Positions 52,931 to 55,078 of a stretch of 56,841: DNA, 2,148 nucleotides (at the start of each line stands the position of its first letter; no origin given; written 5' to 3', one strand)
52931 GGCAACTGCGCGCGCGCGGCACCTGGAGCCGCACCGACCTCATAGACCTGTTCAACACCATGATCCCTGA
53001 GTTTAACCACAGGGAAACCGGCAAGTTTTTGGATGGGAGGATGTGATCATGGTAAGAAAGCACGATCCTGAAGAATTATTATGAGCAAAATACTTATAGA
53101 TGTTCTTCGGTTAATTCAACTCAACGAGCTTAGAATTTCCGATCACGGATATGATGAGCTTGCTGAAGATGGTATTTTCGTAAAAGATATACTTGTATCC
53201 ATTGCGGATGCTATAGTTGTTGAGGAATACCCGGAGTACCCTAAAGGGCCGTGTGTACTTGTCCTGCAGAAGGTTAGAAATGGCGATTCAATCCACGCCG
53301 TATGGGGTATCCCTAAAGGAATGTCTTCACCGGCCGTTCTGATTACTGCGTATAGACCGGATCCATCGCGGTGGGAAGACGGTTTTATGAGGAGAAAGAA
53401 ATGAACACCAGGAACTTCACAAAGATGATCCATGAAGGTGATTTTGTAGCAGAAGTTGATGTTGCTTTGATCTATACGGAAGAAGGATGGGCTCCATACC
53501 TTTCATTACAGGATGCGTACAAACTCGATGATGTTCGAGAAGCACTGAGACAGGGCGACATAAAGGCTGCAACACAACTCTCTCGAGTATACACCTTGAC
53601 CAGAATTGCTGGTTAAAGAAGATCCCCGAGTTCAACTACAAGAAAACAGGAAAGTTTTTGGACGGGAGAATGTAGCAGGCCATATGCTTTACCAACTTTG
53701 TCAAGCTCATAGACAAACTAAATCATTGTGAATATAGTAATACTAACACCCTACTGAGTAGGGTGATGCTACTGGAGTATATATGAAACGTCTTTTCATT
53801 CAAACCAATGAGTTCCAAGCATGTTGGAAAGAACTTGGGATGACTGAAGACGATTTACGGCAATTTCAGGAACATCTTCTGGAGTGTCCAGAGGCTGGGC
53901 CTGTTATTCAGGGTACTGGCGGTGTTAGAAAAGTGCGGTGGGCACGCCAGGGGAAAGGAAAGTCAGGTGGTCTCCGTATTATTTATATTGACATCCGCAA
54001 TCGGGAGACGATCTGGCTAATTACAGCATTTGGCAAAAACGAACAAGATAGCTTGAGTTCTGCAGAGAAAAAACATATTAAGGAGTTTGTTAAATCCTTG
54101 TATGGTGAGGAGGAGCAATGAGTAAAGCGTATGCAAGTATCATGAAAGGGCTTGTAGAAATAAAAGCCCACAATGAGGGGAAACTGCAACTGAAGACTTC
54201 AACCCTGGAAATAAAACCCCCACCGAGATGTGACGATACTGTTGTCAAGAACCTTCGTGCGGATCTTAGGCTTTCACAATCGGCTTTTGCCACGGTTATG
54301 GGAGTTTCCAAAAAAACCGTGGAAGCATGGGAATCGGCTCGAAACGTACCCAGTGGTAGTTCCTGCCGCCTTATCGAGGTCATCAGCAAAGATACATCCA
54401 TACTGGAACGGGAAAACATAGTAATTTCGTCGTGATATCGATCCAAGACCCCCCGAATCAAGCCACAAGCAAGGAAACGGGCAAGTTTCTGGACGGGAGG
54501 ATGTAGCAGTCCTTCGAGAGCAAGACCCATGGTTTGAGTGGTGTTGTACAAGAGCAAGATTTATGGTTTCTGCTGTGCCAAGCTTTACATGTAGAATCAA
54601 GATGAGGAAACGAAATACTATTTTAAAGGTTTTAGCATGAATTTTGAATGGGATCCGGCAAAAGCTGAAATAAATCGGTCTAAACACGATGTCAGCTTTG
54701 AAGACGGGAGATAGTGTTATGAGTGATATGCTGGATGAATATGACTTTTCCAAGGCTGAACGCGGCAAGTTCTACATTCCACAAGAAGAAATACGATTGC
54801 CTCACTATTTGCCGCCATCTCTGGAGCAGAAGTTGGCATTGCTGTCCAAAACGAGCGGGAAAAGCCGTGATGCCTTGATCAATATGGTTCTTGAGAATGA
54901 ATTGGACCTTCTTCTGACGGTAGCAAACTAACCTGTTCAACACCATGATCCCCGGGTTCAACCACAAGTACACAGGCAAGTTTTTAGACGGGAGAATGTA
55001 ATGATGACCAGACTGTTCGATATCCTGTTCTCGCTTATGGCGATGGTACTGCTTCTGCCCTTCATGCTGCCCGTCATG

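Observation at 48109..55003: Cassette-accretion array: the 3' end of the CapD/PglF-like gene is repeated six times, each interval holding a different TA or unknown module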

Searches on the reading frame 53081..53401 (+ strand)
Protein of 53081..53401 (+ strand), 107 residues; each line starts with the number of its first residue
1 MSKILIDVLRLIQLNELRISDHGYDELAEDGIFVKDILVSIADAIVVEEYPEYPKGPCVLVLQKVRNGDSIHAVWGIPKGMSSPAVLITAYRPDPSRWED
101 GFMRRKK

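Call 6: search_protein_families(library=pfam, proteins=[window:53081-53401:+], max_evalue=0.01)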
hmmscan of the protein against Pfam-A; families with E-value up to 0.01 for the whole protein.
window:53081-53401:+ (107 aa): 1 family
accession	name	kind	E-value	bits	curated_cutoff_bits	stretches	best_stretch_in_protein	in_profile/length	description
PF14076.12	DUF4258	-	6.8e-17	62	25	1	19-92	1-71/71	Domain of unknown function (DUF4258)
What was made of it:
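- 53047..53620 (+): Cassette 3: DUF4258 toxin-like gene 53081-53404 and a 71-aa partner at 53401-53616. Pfam DUF4258, 6.8e-17 (call 6).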

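Call 75: search_protein_families(library=padloc, proteins=[window:53081-53401:+], max_evalue=0.01)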
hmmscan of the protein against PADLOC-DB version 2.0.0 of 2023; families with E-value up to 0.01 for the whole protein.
window:53081-53401:+ (107 aa): 0 families

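Call 91: search_protein_families(library=ncbifam, proteins=[window:53081-53401:+], max_evalue=0.001)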
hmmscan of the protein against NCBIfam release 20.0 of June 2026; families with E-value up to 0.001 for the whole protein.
window:53081-53401:+ (107 aa): 0 families

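Call 93: find_homologous_proteins(query=window:53081-53401:+, max_evalue=1e-10)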
Query window:53081-53401:+ (107 aa): 4628 proteins with E <= 1e-10 among 4631 candidates; the best 120 are listed.
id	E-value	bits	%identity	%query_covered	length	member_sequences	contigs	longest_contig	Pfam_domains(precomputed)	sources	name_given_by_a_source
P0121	7.8e-65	233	100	100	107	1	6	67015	PF14076.13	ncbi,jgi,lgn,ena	-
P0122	2.3e-51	190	79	100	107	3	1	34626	PF14076.13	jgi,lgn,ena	-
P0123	2.8e-51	190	78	99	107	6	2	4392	PF14076.13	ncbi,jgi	-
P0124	4.0e-48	180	75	100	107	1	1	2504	PF14076.13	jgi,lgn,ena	-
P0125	8.4e-48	179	76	100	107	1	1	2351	PF14076.13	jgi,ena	-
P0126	1.4e-47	178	75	99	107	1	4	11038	PF14076.13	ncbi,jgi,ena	-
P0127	1.1e-46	175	71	100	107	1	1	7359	PF14076.13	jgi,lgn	-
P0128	1.4e-46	175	72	100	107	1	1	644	PF14076.13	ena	-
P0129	5.1e-46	173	71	100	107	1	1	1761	PF14076.13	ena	-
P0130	8.2e-46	172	71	100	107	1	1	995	PF14076.13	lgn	-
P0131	2.0e-45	171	72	100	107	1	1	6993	PF14076.13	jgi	jgi:hypothetical protein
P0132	2.5e-45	171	72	100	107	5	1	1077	PF14076.13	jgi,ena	-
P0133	3.7e-45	170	68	100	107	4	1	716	PF14076.13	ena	-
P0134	4.2e-45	170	70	100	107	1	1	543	PF14076.13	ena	-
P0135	5.7e-45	170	66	100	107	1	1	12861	PF14076.13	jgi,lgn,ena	-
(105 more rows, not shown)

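Call 94: find_encoding_contigs(protein=P0122, flank=6000, max_places=3)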
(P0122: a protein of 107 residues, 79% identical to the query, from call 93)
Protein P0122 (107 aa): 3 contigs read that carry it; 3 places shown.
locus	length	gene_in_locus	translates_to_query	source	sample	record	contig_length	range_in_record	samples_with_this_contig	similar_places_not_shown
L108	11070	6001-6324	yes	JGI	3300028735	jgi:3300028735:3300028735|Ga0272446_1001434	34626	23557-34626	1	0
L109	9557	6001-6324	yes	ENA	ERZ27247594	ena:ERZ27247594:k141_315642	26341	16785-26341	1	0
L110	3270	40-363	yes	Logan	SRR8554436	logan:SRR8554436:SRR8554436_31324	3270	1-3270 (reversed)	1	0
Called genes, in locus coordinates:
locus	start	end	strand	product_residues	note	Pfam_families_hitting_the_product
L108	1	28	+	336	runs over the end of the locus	PF14897:EpsG (weak)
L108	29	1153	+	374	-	PF13439:Glyco_transf_4, PF00534:Glycos_transf_1, PF13692:Glyco_trans_1_4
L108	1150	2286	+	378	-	PF13477:Glyco_trans_4_2, PF13439:Glyco_transf_4 (faint), PF00534:Glycos_transf_1, PF13692:Glyco_trans_1_4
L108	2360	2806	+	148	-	-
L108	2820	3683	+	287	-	PF00483:NTP_transferase, PF12804:NTP_transf_3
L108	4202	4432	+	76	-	PF04014:MazE_antitoxin (weak)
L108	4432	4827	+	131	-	PF01850:PIN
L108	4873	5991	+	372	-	PF01073:3Beta_HSD, PF01370:Epimerase, PF02719:Polysacc_synt_2, PF04321:RmlD_sub_bind (weak), PF07993:NAD_binding_4, PF16363:GDP_Man_Dehyd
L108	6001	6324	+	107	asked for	PF14076:DUF4258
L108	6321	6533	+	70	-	-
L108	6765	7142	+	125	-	-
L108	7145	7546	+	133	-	PF02556:SecB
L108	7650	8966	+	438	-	PF13175:AAA_15 (faint), PF02463:SMC_N (faint), PF13304:AAA_21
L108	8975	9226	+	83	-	PF13707:RloB (weak)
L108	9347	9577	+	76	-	-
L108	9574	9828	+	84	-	PF06769:YoeB_toxin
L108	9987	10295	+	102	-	-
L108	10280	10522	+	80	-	-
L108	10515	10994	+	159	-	-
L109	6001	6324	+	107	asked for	PF14076:DUF4258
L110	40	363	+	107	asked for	PF14076:DUF4258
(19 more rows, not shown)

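Call 95: find_encoding_contigs(protein=P0123, flank=6000, max_places=3)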
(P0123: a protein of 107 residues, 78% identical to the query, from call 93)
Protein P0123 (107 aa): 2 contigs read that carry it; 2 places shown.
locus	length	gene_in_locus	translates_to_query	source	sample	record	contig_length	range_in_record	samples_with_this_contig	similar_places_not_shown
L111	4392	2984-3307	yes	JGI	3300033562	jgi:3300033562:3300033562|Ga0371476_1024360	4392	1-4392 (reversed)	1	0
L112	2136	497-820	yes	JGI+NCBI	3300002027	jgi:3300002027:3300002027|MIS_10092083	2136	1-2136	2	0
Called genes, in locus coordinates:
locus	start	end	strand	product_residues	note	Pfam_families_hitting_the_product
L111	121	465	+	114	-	PF05717:TnpB_IS66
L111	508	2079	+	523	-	PF13005:zf-IS66 (weak), PF03050:DDE_Tnp_IS66, PF13817:DDE_Tnp_IS66_C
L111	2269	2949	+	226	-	PF02719:Polysacc_synt_2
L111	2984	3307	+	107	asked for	PF14076:DUF4258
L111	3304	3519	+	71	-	-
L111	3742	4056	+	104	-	PF01909:NTP_transf_2, PF18765:Polbeta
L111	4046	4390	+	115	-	?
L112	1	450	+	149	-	?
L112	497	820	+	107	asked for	PF14076:DUF4258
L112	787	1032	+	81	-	-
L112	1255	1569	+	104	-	PF01909:NTP_transf_2, PF18765:Polbeta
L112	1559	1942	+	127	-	PF05168:HEPN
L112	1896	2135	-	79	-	?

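Call 109: search_protein_families(library=pfam, proteins=[L111:3742-4053:+, L112:1559-1939:+, L108:4873-5988:+], max_evalue=0.001)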
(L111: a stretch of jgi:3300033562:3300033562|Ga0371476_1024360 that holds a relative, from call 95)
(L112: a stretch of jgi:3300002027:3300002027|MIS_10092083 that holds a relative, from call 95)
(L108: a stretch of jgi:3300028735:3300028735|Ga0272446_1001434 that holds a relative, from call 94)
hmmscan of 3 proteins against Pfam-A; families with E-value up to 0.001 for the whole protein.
L111:3742-4053:+ (104 aa): 3 families
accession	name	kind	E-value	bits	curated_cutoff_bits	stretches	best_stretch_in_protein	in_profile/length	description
PF18765.7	Polbeta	-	1.3e-10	41.7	26.9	1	19-78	12-72/93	Polymerase beta, Nucleotidyltransferase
PF01909.29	NTP_transf_2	-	1e-09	39.1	21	1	16-57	10-58/93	Nucleotidyltransferase domain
PF22600.2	MTPAP-like_central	-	8e-05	23.2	27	1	3-48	25-67/139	Poly(A) RNA polymerase, mitochondrial-like, central palm domain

L112:1559-1939:+ (127 aa): 1 family
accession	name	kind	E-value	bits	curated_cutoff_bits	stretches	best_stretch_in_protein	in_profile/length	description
PF05168.19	HEPN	-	3.4e-18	66.4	22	1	9-120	2-114/117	HEPN domain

L108:4873-5988:+ (372 aa): 6 families
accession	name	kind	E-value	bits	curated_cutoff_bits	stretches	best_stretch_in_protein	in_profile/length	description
PF16363.11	GDP_Man_Dehyd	-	7.7e-94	315.3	27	1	8-342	1-332/332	GDP-mannose 4,6 dehydratase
PF01370.27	Epimerase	-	3.4e-67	226.8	20.9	1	8-270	2-240/240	NAD dependent epimerase/dehydratase family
PF02719.21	Polysacc_synt_2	-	1.1e-11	45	20.2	1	7-126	1-117/293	Polysaccharide biosynthesis protein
PF01073.25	3Beta_HSD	-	5.5e-10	39.2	22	1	8-249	1-220/280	3-beta hydroxysteroid dehydrogenase/isomerase family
PF07993.18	NAD_binding_4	-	1.8e-09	37.6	20.1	1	9-206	1-205/258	Male sterility protein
PF04321.23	RmlD_sub_bind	-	4.4e-08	33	27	1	6-194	2-141/287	RmlD substrate binding domain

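Call 122: find_encoding_contigs(protein=P0121, flank=6000, max_places=8)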
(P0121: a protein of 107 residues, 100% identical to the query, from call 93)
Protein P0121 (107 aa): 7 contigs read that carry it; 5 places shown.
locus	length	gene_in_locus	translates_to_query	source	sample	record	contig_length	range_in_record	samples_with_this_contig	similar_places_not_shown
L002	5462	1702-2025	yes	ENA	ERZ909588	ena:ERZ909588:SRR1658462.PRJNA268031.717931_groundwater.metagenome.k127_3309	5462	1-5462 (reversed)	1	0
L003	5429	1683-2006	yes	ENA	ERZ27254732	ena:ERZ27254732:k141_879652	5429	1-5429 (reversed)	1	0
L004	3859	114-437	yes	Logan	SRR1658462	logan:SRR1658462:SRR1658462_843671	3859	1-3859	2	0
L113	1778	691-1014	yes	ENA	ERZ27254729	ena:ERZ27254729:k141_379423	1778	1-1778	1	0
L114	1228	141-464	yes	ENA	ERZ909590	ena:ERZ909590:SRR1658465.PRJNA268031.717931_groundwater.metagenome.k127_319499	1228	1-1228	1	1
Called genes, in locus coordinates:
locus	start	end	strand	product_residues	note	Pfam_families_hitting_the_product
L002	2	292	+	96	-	?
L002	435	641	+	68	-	-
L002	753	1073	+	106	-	PF01850:PIN (weak)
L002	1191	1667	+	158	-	PF02719:Polysacc_synt_2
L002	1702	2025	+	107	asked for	PF14076:DUF4258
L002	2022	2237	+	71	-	-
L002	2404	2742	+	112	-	PF06296:RelE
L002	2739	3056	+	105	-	PF01381:HTH_3 (weak)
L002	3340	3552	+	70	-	-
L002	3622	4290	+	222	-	PF02397:Bac_transf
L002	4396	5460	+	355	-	?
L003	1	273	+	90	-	?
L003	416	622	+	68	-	-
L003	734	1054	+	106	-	PF01850:PIN (weak)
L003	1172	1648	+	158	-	PF02719:Polysacc_synt_2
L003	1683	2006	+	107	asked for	PF14076:DUF4258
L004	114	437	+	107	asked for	PF14076:DUF4258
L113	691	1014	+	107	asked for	PF14076:DUF4258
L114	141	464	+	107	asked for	PF14076:DUF4258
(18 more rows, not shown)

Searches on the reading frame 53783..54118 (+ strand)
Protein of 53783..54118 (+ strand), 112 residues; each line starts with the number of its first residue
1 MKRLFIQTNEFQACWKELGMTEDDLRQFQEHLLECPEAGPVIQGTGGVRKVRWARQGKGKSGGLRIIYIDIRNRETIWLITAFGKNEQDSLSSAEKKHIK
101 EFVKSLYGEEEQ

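Call 6: search_protein_families(library=pfam, proteins=[window:53783-54118:+], max_evalue=0.01)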
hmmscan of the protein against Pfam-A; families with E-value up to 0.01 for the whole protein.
window:53783-54118:+ (112 aa): 2 families
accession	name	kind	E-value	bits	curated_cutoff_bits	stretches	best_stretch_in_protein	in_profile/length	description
PF06296.18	RelE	-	1.2e-09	38.8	27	1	46-108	41-102/120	RelE toxin of RelE / RelB toxin-antitoxin system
PF12350.13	CTK3_C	-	0.0027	18.4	25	0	8-36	33-62/65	CTD kinase subunit gamma CTK3 C-terminus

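Call 91: search_protein_families(library=ncbifam, proteins=[window:53783-54118:+], max_evalue=0.001)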
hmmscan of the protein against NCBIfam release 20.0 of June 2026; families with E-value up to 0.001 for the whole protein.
window:53783-54118:+ (112 aa): 0 families

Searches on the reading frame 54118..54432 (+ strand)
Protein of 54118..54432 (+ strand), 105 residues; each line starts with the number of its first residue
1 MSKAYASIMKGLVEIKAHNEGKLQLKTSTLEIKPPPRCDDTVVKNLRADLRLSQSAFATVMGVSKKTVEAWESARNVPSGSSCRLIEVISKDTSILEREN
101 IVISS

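Call 6: search_protein_families(library=pfam, proteins=[window:54118-54432:+], max_evalue=0.01)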
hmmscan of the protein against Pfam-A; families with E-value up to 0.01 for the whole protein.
window:54118-54432:+ (105 aa): 3 families
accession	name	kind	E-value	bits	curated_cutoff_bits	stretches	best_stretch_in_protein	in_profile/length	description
PF01381.28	HTH_3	-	6.3e-06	26.6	23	1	43-86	1-44/55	Helix-turn-helix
PF13560.12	HTH_31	-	5.6e-05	23.8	27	1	44-79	7-43/64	Helix-turn-helix domain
PF15731.11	MqsA_antitoxin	-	0.002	18.7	30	1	38-97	69-128/131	Antitoxin component of bacterial toxin-antitoxin system, MqsA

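Call 91: search_protein_families(library=ncbifam, proteins=[window:54118-54432:+], max_evalue=0.001)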
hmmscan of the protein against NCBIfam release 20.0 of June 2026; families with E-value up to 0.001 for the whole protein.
window:54118-54432:+ (105 aa): 6 families
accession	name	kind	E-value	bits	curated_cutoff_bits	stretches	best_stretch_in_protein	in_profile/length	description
NF041265.1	NadS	equivalog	3.4e-09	36.9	60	1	41-95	33-87/94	NadS family protein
TIGR03830.1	CxxCG_CxxCG_HTH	subfamily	1.3e-08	34.7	61.8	1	25-97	52-124/127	type II TA system antitoxin MqsA family protein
NF007481.0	PRK10072.1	equivalog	6.3e-07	29.8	110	1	42-92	37-87/96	HTH-type transcriptional regulator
NF007257.0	PRK09706.1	subfamily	6.5e-05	22.8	101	1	43-82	10-49/135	transcriptional repressor DicA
NF040522.1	VC1465_fam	subfamily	0.0003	20.8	70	1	44-89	2-47/111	VC1465 family Xer recombination activation factor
NF047542.1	telomere_Tap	equivalog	0.00051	18.9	600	1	44-81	23-60/695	telomere-associated protein Tap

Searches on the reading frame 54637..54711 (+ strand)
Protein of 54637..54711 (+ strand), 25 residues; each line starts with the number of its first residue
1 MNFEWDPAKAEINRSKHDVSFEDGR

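Call 37: search_protein_families(library=pfam, proteins=[window:54637-54711:+], max_evalue=0.01)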
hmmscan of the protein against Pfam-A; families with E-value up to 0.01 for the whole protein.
window:54637-54711:+ (25 aa): 1 family
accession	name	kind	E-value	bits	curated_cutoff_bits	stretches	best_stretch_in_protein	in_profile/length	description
PF04365.19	BrnT_toxin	-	8.9e-05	23.2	34.5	1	5-23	1-19/77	Ribonuclease toxin, BrnT, of type II toxin-antitoxin system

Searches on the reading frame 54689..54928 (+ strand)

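Call 37: search_protein_families(library=pfam, proteins=[window:54689-54928:+], max_evalue=0.01)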
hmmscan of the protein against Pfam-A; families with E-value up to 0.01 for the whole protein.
window:54689-54928:+ (80 aa): 0 families

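Call 75: search_protein_families(library=padloc, proteins=[window:54689-54928:+], max_evalue=0.01)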
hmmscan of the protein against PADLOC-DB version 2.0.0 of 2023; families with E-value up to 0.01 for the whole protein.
window:54689-54928:+ (80 aa): 1 family
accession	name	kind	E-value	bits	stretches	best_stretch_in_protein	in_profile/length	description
PDLC02226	AbiEi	-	0.009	13.9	1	8-57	35-82/202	AbiEi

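Call 91: search_protein_families(library=ncbifam, proteins=[window:54689-54928:+], max_evalue=0.001)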
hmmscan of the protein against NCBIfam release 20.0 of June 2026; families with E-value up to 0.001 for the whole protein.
window:54689-54928:+ (80 aa): 1 family
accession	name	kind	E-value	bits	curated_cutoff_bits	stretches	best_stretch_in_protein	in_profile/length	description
NF048017.1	antitoxin_RelB_like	equivalog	0.00072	19.7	50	0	41-75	2-36/70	type II toxin-antitoxin system RelB family antitoxin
